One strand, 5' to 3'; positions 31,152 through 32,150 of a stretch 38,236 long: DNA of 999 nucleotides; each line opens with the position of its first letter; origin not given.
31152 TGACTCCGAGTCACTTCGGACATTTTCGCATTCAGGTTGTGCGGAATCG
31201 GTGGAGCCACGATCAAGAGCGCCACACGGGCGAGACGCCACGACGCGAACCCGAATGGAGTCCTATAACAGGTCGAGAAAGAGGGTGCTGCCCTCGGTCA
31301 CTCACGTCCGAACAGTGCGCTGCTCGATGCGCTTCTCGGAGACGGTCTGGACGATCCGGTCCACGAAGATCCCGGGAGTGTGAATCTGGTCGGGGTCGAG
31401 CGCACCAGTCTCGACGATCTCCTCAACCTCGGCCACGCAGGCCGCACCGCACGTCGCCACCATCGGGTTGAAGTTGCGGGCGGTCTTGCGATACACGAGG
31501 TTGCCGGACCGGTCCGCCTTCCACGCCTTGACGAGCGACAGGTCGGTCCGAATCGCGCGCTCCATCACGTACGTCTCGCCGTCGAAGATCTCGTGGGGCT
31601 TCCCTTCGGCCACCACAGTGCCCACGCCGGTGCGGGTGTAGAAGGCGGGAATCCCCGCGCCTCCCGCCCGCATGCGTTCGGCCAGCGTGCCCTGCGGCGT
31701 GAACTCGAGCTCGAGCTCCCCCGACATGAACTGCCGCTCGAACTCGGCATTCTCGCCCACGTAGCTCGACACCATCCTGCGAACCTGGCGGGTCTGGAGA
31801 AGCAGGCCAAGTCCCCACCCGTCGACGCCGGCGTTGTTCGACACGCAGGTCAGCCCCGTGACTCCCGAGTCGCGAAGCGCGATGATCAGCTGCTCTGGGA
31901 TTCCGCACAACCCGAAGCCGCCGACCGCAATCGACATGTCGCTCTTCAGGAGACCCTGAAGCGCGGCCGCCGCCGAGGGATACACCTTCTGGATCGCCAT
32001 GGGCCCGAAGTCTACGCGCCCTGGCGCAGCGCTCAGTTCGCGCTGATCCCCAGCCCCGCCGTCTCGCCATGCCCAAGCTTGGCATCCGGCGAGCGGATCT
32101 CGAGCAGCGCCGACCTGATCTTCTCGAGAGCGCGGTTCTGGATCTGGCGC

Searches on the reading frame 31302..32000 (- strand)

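Call 17: search_protein_families(library=pfam, proteins=[window:31302-32000:-], max_evalue=0.01)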
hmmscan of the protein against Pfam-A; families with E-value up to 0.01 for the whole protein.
window:31302-32000:- (232 aa): 1 family
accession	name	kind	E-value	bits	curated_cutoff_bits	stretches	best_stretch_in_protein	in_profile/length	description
PF01144.29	CoA_trans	-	1.1e-76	257.5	23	1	9-218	3-216/217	Coenzyme A transferase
